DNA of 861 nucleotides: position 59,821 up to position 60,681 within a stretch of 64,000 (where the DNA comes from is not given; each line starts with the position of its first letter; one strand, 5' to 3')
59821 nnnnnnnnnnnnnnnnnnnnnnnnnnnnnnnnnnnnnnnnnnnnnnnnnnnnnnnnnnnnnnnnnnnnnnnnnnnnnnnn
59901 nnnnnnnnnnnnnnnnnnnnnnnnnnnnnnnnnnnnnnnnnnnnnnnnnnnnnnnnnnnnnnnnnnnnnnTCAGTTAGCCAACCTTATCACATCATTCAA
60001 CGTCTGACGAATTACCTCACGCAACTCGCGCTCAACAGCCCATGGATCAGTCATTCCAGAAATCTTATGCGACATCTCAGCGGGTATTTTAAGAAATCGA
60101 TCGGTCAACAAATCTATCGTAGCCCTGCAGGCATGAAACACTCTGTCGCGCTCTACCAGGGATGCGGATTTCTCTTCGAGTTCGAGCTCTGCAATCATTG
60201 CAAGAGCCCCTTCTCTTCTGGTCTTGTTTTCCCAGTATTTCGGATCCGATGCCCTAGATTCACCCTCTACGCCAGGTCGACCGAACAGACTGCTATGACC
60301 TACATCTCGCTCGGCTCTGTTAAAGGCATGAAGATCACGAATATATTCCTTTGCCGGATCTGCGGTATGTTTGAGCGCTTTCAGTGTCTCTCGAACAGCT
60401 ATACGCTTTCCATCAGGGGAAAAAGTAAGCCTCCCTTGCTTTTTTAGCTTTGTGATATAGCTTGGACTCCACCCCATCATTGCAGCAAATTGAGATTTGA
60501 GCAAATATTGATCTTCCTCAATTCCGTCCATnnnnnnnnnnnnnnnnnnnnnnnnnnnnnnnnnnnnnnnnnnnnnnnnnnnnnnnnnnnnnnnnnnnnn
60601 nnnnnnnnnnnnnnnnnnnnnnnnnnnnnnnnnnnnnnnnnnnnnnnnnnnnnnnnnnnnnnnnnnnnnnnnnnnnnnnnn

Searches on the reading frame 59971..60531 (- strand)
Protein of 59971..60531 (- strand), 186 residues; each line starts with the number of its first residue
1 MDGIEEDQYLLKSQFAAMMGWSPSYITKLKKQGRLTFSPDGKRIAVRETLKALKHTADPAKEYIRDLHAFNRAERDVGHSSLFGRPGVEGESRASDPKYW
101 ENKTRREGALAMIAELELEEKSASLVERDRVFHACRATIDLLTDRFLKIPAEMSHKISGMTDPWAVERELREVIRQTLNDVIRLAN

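Call 7: search_protein_families(library=pfam, proteins=[window:59971-60531:-], max_evalue=0.01)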
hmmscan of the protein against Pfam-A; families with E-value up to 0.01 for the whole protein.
window:59971-60531:- (186 aa): 0 families

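Call 8: search_protein_families(library=phrogs, proteins=[window:59971-60531:-], max_evalue=0.01)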
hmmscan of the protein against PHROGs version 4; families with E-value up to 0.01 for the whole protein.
window:59971-60531:- (186 aa): 3 families
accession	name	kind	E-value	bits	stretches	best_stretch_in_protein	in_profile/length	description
phrog_57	-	head and packaging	1.8e-21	77.9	1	8-180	11-168/199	terminase small subunit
phrog_66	-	integration and excision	0.0071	17.1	1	5-156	89-235/412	excisionase and transcriptional regulator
phrog_141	-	head and packaging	0.0092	16.4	0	84-178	62-154/183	terminase small subunit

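Call 25: search_dna_similar(query=window:59971-60531:-, collection=phages, mode=protein, max_evalue=0.001)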
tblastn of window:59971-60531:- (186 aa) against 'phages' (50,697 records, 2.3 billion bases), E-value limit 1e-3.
Records with a match: 10; places in all: 10; records where one place covers at least 80% of the query: 8.
Best place of each record, by identity: <60% 10.
By first word of the organism name: Pseudomonas 8; Stenotrophomonas 2.
By host as written in the record: Pseudomonas aeruginosa PA14 3; Pseudomonas aeruginosa 2; Pseudomonas aeruginosa ST773 (NDM-1-producing) 1; Pseudomonas aeruginosa 135 1; Pseudomonas aeruginosa F038 1; - 1; Stenotrophomonas maltophilia 1.
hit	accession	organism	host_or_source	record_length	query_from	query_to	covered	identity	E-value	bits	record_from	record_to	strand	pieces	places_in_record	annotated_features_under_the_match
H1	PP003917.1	Pseudomonas phage vB_Pae_U5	Pseudomonas aeruginosa ST773 ...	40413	8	184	95%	34.6%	2e-17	85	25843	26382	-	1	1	terminase small subunit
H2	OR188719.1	Pseudomonas phage LPPA36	Pseudomonas aeruginosa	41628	8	184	95%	34.6%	2e-17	84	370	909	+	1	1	hypothetical protein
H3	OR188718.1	Pseudomonas phage LPPA56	Pseudomonas aeruginosa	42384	8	184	95%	34.6%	2e-17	84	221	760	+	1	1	hypothetical protein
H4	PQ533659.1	Pseudomonas phage Meadow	Pseudomonas aeruginosa PA14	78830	8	184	95%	34.6%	2e-17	84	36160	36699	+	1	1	hypothetical protein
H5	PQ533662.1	Pseudomonas phage Presto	Pseudomonas aeruginosa PA14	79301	8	184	95%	34.6%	2e-17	84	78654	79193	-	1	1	hypothetical protein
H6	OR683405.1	Pseudomonas phage Lodos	Pseudomonas aeruginosa 135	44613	8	184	95%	34.6%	3e-16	81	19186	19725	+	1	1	terminase small subunit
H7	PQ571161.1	Pseudomonas phage Haddon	Pseudomonas aeruginosa PA14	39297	8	180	93%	32.2%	2e-14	76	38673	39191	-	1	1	terminase small subunit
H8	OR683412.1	Pseudomonas phage Turba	Pseudomonas aeruginosa F038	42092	8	180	93%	31.6%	7e-14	74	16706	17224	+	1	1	terminase small subunit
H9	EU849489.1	Stenotrophomonas phage S1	-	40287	5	78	40%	32.4%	2e-4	47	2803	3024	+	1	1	gp3 | gp2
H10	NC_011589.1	Stenotrophomonas phage S1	Stenotrophomonas maltophilia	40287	5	78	40%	32.4%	2e-4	47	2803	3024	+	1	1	terminase small subunit | hypothetical protein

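Call 26: get_annotated_region(hit=H1, flank=6000)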
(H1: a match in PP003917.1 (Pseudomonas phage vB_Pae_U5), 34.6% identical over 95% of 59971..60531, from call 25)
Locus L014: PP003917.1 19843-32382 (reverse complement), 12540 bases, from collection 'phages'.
description: Pseudomonas phage vB_Pae_U5, complete genome.
organism: Pseudomonas phage vB_Pae_U5 (NCBI taxid 3126749)
taxonomy: Viruses
host: Pseudomonas aeruginosa ST773 (NDM-1-producing); source: infection or colonization; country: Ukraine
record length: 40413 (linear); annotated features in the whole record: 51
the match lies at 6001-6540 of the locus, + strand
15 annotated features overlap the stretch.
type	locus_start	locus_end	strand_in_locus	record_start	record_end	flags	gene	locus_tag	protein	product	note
CDS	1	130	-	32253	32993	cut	-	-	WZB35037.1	CI-like repressor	-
CDS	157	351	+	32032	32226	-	-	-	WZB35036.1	hypothetical protein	-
CDS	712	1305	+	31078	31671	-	-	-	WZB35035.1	CII-like transcriptional activator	-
CDS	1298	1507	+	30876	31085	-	-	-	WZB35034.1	DksA-like zinc-finger protein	-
CDS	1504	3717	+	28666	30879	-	-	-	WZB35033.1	DNA primase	-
CDS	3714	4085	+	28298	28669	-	-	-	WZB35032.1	hypothetical protein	-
CDS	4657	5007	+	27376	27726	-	-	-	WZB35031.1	hypothetical protein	-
CDS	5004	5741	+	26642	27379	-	-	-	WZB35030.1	minor tail protein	-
CDS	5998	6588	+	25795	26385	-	-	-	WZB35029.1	terminase small subunit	-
CDS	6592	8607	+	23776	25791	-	-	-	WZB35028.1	terminase large subunit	-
CDS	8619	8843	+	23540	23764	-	-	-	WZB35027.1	head-tail adaptor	-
CDS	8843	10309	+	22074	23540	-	-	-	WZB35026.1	head portal protein B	-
CDS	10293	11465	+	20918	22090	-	-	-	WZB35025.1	Clp protease-like protein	-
CDS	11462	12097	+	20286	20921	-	-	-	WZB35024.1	head head-DNA stabilization protein D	-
CDS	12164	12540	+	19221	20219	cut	-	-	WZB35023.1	head major capsid protein E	-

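Call 27: get_annotated_region(hit=H6, flank=6000)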
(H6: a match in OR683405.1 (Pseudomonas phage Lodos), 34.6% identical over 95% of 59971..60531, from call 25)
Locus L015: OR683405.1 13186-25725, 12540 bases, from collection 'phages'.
description: Pseudomonas phage Lodos, complete genome.
organism: Pseudomonas phage Lodos (NCBI taxid 3097004)
taxonomy: Viruses; Duplodnaviria; Heunggongvirae; Uroviricota; Caudoviricetes
host: Pseudomonas aeruginosa 135; source: -; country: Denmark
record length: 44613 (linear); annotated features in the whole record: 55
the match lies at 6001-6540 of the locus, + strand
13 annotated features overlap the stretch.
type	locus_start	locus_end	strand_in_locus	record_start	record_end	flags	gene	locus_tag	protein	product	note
CDS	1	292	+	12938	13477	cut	-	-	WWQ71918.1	CII-like regulatory protein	label: CII-like regulatory protein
CDS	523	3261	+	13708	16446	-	-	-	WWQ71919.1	bifunctional DNA primase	label: bifunctional DNA primase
CDS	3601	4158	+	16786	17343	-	-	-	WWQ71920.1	hypothetical protein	-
CDS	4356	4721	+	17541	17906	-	-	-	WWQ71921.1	holin family protein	label: holin family protein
CDS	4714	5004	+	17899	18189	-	-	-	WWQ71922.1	holin family protein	label: holin family protein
CDS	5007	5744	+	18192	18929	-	-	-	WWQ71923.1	hypothetical protein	-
CDS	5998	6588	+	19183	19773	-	-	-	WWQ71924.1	terminase small subunit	label: terminase small subunit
CDS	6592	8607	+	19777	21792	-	-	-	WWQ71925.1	terminase large subunit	label: terminase large subunit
CDS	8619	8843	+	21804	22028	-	-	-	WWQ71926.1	hypothetical protein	-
CDS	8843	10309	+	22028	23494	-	-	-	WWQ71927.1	portal protein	label: portal protein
CDS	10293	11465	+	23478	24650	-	-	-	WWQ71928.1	Clp protease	label: Clp protease (ClpP)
CDS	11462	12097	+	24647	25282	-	-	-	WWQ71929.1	head decoration protein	label: head decoration protein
CDS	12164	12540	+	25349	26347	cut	-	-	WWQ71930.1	major capsid protein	label: major capsid protein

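Call 30: get_annotated_region(hit=H2, flank=3000)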
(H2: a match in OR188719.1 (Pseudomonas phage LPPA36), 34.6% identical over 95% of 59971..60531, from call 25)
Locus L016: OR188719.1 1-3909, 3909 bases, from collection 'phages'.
description: Pseudomonas phage LPPA36, complete genome.
organism: Pseudomonas phage LPPA36 (NCBI taxid 3075042)
taxonomy: Viruses; Duplodnaviria; Heunggongvirae; Uroviricota; Caudoviricetes
host: Pseudomonas aeruginosa; source: -; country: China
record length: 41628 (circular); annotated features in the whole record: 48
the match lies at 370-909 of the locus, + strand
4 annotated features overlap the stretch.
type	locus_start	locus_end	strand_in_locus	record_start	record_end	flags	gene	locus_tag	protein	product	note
CDS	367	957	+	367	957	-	-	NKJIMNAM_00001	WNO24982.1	hypothetical protein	-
CDS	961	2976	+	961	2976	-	-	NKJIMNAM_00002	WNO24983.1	hypothetical protein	-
CDS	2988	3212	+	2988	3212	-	-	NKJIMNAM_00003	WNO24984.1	hypothetical protein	-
CDS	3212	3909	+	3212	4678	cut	-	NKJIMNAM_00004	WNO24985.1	hypothetical protein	-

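Call 31: find_related_loci(query=window:59971-60531:-, collection=viral_contigs, flank=6000)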
Query window:59971-60531:- (186 aa) in viral_contigs; peptide patterns used: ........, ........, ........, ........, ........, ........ (x = any residue, [..] = any of these).
15 stretches matched a pattern; 14 encode a relative of the query (tblastn E <= 1e-3); 14 distinct loci.
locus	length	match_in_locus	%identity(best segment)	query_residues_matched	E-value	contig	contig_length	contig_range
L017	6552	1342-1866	39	4-182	4e-32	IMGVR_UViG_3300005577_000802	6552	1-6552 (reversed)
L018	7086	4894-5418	38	4-182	1e-31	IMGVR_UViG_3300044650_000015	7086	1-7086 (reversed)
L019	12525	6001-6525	38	4-182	4e-31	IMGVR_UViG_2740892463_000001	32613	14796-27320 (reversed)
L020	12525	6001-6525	38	4-182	2e-31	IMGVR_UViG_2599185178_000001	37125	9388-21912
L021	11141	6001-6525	39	4-182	2e-31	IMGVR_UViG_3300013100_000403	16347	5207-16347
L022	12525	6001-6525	38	4-182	2e-31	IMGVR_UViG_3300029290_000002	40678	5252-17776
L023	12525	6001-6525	38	4-182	5e-31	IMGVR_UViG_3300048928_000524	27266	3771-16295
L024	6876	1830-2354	38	4-182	5e-31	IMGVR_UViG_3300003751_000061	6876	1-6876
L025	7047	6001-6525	38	4-182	5e-31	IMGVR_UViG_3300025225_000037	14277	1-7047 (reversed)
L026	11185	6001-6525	38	4-182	5e-31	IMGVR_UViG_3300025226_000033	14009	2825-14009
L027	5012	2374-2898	38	4-182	6e-31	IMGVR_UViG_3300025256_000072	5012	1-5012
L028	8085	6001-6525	38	4-182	2e-30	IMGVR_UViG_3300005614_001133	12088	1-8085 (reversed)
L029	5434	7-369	34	58-182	2e-13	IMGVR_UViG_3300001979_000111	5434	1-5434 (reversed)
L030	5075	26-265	36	103-182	4e-10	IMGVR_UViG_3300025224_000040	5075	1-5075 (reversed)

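Call 32: find_related_loci(query=window:59971-60531:-, collection=genome_contigs, flank=6000)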
Query window:59971-60531:- (186 aa) in genome_contigs; peptide patterns used: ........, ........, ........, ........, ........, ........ (x = any residue, [..] = any of these).
84 stretches matched a pattern; 5 encode a relative of the query (tblastn E <= 1e-3); 5 distinct loci.
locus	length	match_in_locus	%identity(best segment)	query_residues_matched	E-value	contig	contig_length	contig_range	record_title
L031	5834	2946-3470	39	4-182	5e-32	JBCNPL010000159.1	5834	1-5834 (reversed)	MAG: Paraburkholderia sp. isolate SMAGNO152 Contig159, whole genome shotgun sequence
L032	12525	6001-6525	38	4-182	5e-32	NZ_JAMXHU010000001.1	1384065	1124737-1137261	Ralstonia mojiangensis strain 21MJYT02-10 Scaffold1, whole genome shotgun sequence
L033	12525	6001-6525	38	4-182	7e-32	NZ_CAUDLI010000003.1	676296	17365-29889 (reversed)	Ralstonia sp. LMG 32965 3, whole genome shotgun sequence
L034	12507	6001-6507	40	10-182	2e-31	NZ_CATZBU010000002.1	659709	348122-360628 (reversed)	Ralstonia psammae strain LMG 19083 isolate LMG 19083 2, whole genome shotgun sequence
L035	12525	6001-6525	38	4-182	4e-31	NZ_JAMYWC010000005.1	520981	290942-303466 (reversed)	Ralstonia chuxiongensis strain 21YRMH01-3 Scaffold5, whole genome shotgun sequence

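Call 35: find_homologous_proteins(query=window:59971-60531:-)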
Query window:59971-60531:- (186 aa): 60 proteins with E <= 0.001 among 216 candidates.
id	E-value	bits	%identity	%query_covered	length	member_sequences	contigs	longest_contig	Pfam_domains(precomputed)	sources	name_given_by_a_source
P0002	7.5e-118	409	100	100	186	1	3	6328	-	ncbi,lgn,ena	-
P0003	3.4e-55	205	54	96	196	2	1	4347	-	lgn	-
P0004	5.6e-54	201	54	96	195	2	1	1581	-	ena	-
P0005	5.8e-52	194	52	97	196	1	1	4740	-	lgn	-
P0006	1.6e-44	170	49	97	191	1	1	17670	-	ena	-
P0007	1.7e-44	170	49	96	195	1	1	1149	-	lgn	-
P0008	1.9e-44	170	53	85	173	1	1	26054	-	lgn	-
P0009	2.0e-44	170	49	96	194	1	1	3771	-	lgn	-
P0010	3.2e-43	166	49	96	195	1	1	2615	-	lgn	-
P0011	6.2e-43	165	48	96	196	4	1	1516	-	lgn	-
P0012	9.9e-43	164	48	95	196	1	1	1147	-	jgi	jgi:hypothetical protein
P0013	1.2e-42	164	49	99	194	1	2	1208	-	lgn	-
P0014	1.2e-42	164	49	99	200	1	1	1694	-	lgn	-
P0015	2.2e-42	163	47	100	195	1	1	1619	-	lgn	-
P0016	4.4e-42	162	46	99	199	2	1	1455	-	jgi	jgi:hypothetical protein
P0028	4.5e-40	156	50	95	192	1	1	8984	-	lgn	-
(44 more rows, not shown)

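Call 36: find_encoding_contigs(protein=P0003, flank=5000, max_places=2)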
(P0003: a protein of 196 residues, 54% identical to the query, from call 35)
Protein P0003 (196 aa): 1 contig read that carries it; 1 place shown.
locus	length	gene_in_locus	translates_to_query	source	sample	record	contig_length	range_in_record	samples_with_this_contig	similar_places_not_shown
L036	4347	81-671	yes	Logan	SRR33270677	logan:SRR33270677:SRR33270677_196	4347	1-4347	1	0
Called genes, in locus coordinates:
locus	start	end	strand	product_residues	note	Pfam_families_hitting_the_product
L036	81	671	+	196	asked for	-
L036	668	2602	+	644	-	PF05876:GpA_ATPase, PF20454:GpA_nuclease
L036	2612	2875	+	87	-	PF02831:gpW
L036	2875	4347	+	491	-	?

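Call 37: find_encoding_contigs(protein=P0005, flank=5000, max_places=2)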
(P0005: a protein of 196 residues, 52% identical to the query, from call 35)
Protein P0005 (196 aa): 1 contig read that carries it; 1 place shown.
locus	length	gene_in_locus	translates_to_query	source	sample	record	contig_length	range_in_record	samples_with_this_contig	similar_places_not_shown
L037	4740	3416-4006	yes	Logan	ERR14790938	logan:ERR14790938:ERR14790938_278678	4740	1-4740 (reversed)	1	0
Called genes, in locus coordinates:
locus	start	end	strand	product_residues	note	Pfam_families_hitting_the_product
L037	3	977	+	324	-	?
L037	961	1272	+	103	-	-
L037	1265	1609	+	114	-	-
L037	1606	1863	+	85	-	-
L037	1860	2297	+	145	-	-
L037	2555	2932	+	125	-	-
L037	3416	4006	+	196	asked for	-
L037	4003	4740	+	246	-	?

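Call 38: find_encoding_contigs(protein=P0008, flank=6000, max_places=2)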
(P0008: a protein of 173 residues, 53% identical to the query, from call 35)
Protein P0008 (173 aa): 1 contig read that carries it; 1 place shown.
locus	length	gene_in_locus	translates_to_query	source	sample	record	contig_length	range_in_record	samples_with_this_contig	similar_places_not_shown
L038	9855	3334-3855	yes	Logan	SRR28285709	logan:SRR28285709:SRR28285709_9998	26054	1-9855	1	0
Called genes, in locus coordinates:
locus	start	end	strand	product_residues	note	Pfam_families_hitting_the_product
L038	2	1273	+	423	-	?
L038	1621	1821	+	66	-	-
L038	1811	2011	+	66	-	-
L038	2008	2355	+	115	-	-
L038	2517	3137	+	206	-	-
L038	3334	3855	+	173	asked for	-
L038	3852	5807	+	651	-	PF05876:GpA_ATPase, PF20454:GpA_nuclease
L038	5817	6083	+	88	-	PF02831:gpW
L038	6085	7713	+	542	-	PF05136:Phage_portal_2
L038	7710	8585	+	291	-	PF01343:Peptidase_S49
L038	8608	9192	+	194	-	-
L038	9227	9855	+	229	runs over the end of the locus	PF02924:HDPD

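Call 39: find_encoding_contigs(protein=P0006, flank=6000, max_places=2)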
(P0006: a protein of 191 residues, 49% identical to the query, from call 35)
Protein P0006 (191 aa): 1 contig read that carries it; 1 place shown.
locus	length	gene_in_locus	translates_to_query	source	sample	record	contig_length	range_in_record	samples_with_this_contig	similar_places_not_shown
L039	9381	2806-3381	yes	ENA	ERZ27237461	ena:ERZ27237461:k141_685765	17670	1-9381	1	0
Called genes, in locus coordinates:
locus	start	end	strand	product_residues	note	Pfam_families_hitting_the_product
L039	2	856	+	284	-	?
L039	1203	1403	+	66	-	-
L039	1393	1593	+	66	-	-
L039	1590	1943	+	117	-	-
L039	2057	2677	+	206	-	-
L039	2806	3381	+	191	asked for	-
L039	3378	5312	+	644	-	PF05876:GpA_ATPase, PF20454:GpA_nuclease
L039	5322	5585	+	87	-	PF02831:gpW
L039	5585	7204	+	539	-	PF05136:Phage_portal_2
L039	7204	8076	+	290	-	PF25145:NfeD1b_N (weak), PF01343:Peptidase_S49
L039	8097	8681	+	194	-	-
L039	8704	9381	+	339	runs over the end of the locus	PF02924:HDPD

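Call 66: search_protein_families(library=pfam, proteins=[L038:2-1273:+, L039:2-856:+, L038:1621-1821:+, L038:1811-2011:+, L038:2517-3137:+, L038:2008-2355:+], max_evalue=0.01)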
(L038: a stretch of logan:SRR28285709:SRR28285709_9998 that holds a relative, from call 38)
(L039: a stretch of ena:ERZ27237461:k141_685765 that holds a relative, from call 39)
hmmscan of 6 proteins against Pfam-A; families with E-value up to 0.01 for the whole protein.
L038:2-1273:+ (423 aa): 2 families
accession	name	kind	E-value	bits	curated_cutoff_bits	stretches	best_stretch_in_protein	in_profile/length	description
PF05272.17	VapE-like_dom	-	6.5e-77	258.3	25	1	120-333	1-216/217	Virulence-associated protein E-like domain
PF19263.5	DUF5906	-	7.5e-05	23.8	27.6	1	175-279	1-114/114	Family of unknown function (DUF5906)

L039:2-856:+ (284 aa): 2 families
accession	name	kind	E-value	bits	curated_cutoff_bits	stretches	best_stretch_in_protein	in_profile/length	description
PF05272.17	VapE-like_dom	-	4.4e-68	229.4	25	1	1-194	21-216/217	Virulence-associated protein E-like domain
PF19263.5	DUF5906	-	3.6e-05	24.8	27.6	1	36-140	1-114/114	Family of unknown function (DUF5906)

L038:1621-1821:+ (66 aa): 0 families

L038:1811-2011:+ (66 aa): 0 families

L038:2517-3137:+ (206 aa): 0 families

L038:2008-2355:+ (115 aa): 0 families

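Call 74: find_related_loci(query=L038:2-1273:+, collection=viral_contigs, flank=2500)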
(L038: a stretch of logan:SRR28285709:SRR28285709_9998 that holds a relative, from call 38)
Query L038:2-1273:+ (423 aa) in viral_contigs; peptide patterns used: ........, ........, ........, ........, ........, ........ (x = any residue, [..] = any of these).
7 stretches matched a pattern; 7 encode a relative of the query (tblastn E <= 1e-3); 6 distinct loci.
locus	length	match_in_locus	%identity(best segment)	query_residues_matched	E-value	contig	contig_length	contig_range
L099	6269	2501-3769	97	1-423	0e+0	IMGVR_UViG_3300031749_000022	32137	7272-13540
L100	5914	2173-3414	67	9-420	0e+0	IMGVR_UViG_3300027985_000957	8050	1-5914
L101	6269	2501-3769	64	1-417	0e+0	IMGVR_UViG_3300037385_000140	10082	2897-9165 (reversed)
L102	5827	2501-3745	65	1-409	0e+0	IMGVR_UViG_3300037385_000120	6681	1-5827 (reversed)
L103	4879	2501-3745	65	1-409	0e+0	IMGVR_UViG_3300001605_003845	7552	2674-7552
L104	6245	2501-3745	65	1-409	0e+0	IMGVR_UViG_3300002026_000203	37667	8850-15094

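Call 89: search_protein_families(library=phrogs, proteins=[L038:2517-3137:+, L038:2008-2355:+, L038:1621-1821:+, L038:1811-2011:+, L038:2-1273:+], max_evalue=0.01)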
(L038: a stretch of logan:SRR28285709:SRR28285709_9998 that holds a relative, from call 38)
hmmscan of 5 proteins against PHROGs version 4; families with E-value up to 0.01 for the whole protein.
L038:2517-3137:+ (206 aa): 2 families
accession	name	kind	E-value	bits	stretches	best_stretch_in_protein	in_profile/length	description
phrog_1924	-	tail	5.3e-49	168.2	1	1-206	1-237/237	minor tail protein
phrog_5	-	connector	0.00011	23.1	1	2-203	91-214/239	tail completion or Neck1 protein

L038:2008-2355:+ (115 aa): 0 families

L038:1621-1821:+ (66 aa): 1 family
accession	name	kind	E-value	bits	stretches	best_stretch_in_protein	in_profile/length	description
phrog_29193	-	unknown function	4.4e-10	40.9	1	6-58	9-61/102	-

L038:1811-2011:+ (66 aa): 1 family
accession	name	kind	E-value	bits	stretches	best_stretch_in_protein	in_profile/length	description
phrog_19772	-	unknown function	8.4e-18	65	1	4-64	7-67/71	-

L038:2-1273:+ (423 aa): 7 families
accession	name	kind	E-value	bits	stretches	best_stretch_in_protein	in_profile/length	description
phrog_1313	-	DNA, RNA and nucleotide metabolism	5.3e-108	363.4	1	15-407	137-552/568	DNA helicase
phrog_256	-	DNA, RNA and nucleotide metabolism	4.1e-97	327.6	1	14-358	365-713/798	DNA helicase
phrog_15962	-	DNA, RNA and nucleotide metabolism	3.7e-94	317.5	1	25-409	400-803/835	DNA primase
phrog_2249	-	DNA, RNA and nucleotide metabolism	2.2e-60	206.2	1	41-411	380-775/802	DNA primase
phrog_16593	-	DNA, RNA and nucleotide metabolism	1e-38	134.3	1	97-316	485-709/823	DNA primase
phrog_36873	-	DNA, RNA and nucleotide metabolism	1.1e-38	133.7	1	105-408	482-779/1082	DNA helicase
phrog_4630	-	DNA, RNA and nucleotide metabolism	1.6e-14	54.5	1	124-289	195-369/581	DNA primase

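Call 99: find_encoding_contigs(protein=P0028, flank=5000, max_places=2)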
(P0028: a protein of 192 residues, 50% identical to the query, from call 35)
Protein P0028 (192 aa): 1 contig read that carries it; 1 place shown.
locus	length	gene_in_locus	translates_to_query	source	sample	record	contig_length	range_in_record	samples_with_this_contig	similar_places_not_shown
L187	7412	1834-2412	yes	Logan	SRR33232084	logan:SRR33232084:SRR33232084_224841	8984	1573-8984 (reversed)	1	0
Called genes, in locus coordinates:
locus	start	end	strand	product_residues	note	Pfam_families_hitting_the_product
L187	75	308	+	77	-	-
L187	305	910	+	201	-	-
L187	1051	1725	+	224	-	-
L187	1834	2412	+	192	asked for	-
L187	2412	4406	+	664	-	PF05876:GpA_ATPase, PF20454:GpA_nuclease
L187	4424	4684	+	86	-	PF02831:gpW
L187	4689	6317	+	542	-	PF05136:Phage_portal_2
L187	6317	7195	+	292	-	PF01343:Peptidase_S49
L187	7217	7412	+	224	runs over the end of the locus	-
